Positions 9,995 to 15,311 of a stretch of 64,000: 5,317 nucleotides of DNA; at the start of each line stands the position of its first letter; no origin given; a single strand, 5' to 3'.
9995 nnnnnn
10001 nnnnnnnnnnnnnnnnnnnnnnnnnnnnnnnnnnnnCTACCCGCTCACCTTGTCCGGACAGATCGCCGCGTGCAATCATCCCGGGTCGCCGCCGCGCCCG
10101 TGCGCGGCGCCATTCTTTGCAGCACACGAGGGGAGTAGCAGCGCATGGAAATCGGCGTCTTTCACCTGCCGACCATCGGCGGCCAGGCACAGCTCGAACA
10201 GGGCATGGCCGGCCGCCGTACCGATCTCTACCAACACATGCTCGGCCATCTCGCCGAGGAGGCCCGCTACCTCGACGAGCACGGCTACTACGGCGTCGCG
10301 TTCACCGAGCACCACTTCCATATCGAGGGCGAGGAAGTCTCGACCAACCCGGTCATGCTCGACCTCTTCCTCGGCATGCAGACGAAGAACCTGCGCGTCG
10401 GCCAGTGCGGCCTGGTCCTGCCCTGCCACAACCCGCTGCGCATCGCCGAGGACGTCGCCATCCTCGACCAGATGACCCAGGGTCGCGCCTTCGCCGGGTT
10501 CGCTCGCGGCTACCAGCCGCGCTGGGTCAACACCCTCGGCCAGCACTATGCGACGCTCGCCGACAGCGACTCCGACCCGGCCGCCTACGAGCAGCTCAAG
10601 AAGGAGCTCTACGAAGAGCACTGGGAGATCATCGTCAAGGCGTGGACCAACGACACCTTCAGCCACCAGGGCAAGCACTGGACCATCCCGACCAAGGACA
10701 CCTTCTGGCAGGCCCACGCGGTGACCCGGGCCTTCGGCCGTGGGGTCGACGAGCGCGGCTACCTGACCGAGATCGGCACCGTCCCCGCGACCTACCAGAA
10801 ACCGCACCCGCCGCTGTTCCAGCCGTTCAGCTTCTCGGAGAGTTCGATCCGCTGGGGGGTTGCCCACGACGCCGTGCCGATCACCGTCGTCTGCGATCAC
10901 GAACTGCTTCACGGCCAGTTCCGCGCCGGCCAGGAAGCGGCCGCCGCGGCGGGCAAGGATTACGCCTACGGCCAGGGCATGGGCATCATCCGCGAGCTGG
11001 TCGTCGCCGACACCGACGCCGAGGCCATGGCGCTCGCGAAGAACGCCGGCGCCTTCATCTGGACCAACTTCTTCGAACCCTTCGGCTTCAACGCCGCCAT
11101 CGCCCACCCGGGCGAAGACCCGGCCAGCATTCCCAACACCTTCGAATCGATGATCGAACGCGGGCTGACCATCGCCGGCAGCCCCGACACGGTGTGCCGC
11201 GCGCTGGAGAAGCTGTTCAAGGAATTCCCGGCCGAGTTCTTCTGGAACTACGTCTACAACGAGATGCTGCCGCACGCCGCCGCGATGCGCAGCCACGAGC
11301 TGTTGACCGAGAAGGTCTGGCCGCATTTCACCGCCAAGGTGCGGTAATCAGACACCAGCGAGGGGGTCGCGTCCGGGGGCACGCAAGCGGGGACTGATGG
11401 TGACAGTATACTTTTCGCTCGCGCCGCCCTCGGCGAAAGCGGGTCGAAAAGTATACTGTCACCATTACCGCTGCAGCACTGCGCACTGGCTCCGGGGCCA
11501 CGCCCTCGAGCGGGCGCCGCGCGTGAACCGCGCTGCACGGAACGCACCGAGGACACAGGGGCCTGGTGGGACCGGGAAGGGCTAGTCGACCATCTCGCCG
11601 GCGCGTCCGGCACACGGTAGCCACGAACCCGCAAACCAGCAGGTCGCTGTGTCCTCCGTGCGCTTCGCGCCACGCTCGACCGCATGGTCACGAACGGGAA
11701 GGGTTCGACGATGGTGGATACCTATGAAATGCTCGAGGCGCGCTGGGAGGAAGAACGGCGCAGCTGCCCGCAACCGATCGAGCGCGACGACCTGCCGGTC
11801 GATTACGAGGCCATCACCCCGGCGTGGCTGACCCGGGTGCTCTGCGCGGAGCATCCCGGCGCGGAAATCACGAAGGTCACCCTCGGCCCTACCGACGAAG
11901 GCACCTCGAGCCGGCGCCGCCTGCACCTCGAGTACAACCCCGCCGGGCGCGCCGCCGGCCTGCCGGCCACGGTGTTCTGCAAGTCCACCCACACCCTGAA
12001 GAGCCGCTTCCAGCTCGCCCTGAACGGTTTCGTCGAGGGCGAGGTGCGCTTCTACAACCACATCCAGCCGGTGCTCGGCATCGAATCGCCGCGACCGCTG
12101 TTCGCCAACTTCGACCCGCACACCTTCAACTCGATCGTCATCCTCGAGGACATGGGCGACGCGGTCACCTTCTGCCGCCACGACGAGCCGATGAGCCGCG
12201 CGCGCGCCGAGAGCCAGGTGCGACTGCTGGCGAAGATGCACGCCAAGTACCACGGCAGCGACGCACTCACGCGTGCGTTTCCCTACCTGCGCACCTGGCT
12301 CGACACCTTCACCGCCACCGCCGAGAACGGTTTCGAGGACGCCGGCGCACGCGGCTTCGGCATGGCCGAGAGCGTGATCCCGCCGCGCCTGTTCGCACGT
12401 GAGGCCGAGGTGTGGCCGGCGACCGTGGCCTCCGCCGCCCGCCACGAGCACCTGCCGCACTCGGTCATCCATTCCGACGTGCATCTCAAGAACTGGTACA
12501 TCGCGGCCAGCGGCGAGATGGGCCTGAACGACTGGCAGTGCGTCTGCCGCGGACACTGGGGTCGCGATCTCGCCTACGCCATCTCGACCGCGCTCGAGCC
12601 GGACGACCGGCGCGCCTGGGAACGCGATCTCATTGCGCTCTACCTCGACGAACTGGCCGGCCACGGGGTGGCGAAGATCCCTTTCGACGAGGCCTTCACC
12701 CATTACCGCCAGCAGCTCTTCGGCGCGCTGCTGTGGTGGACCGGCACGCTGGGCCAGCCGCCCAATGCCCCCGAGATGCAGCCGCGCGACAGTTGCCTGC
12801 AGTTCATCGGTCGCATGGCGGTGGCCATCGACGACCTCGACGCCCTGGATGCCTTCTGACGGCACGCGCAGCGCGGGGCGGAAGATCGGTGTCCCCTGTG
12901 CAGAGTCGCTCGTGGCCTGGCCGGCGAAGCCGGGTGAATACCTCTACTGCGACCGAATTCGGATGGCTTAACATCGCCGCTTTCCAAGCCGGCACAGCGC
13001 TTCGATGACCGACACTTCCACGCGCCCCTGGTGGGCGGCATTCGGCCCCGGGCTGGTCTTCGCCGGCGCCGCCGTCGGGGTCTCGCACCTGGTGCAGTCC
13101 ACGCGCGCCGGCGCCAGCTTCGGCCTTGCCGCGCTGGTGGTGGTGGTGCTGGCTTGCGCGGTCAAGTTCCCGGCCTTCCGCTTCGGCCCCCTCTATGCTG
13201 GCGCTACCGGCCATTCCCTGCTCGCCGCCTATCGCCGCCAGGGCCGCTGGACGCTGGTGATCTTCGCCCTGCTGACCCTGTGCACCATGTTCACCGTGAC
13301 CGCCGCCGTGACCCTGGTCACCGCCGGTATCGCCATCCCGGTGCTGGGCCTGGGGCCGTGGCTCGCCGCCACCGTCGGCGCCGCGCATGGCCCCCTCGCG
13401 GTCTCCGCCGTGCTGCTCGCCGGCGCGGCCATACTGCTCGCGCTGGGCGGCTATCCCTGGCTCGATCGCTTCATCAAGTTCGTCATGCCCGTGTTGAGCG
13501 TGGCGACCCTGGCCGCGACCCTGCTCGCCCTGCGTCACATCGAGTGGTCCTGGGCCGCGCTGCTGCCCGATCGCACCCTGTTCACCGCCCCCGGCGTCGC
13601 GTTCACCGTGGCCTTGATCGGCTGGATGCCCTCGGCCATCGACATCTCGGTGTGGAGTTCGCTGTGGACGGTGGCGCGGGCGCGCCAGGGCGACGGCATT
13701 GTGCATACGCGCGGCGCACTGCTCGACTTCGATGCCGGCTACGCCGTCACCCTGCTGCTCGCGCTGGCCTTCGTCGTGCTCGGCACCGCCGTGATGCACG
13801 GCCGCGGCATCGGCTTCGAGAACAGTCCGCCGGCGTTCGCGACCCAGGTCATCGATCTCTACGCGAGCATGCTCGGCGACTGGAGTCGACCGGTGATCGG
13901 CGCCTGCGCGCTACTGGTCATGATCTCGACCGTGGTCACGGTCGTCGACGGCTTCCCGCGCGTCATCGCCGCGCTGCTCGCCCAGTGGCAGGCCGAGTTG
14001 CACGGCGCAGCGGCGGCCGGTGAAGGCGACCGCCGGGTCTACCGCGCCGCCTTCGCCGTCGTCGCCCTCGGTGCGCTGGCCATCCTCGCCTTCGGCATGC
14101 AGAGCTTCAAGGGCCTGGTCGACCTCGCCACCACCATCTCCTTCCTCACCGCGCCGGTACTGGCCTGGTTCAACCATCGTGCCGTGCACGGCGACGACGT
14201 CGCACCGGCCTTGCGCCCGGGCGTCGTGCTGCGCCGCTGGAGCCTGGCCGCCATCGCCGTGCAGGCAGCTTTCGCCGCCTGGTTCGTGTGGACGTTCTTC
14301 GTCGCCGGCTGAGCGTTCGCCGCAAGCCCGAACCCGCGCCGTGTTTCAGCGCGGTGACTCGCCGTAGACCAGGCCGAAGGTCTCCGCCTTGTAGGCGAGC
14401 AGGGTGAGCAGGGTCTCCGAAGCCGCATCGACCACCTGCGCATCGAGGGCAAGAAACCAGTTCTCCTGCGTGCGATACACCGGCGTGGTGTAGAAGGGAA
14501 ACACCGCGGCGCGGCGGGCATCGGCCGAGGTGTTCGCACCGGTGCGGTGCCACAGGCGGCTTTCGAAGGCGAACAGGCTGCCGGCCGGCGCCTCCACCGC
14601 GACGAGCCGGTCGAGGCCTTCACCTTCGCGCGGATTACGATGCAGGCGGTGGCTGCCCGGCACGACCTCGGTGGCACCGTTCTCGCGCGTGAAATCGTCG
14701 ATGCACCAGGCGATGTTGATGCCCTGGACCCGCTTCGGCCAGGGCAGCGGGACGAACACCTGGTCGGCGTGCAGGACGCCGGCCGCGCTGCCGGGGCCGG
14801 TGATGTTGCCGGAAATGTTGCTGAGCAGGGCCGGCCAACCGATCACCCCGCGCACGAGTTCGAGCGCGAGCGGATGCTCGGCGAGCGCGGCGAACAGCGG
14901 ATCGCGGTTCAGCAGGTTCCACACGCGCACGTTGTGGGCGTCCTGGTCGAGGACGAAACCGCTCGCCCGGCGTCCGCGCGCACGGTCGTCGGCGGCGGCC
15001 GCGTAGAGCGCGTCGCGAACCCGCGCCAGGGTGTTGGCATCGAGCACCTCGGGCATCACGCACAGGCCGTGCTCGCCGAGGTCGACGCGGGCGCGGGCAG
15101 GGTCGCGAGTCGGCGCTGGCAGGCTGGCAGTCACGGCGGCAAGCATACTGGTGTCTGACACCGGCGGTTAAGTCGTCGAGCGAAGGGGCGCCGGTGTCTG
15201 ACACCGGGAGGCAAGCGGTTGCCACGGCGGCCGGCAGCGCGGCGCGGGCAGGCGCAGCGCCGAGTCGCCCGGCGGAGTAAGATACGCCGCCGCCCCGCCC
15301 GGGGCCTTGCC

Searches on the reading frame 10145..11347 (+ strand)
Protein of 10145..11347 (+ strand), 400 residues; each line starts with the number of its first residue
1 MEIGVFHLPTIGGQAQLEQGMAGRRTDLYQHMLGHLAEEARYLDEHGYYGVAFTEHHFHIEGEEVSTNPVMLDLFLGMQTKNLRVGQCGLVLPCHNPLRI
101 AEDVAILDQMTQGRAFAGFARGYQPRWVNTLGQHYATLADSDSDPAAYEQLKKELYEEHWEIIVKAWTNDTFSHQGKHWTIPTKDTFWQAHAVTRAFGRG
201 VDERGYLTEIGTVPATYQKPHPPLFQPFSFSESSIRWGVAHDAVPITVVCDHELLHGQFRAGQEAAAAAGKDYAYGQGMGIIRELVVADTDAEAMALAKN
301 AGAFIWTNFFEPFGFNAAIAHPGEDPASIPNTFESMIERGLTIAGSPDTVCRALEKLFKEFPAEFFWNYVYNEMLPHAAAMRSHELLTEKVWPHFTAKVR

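Call 20: search_protein_families(library=pfam, proteins=[window:10145-11347:+], max_evalue=0.001)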
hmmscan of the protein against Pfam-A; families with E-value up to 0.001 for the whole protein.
window:10145-11347:+ (400 aa): 1 family
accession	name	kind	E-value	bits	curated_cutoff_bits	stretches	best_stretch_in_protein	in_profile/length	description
PF00296.26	Bac_luciferase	-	3.1e-26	92.9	27.9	1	1-356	1-306/314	Luciferase-like monooxygenase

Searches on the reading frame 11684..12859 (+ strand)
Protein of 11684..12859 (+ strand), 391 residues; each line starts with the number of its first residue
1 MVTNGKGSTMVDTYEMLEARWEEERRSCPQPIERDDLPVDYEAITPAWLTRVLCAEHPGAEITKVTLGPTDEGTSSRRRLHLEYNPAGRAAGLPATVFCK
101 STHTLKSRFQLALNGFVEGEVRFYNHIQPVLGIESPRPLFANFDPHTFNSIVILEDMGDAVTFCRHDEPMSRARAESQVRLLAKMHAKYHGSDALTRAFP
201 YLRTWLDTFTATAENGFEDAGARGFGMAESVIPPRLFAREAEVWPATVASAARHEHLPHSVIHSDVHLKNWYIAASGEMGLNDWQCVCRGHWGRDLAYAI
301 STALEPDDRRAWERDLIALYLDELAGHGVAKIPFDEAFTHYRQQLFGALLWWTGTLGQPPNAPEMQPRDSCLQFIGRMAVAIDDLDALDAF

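Call 20: search_protein_families(library=pfam, proteins=[window:11684-12859:+], max_evalue=0.001)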
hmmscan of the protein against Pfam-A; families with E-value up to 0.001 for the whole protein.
window:11684-12859:+ (391 aa): 2 families
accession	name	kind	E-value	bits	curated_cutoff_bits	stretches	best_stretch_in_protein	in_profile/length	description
PF01636.29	APH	-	3.9e-10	40.3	23.2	1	119-323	39-232/239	Phosphotransferase enzyme family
PF02958.26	EcKL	-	3.3e-06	27.1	22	0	261-326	217-287/294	Ecdysteroid kinase-like family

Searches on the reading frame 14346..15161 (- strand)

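Call 19: search_protein_families(library=pfam, proteins=[window:14346-15161:-], max_evalue=0.001)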
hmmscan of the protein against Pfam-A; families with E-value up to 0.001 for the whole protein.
window:14346-15161:- (271 aa): 1 family
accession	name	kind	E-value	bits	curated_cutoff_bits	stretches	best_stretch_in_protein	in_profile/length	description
PF05721.19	PhyH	-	1.6e-28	100.9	22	1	30-218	3-213/213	Phytanoyl-CoA dioxygenase (PhyH)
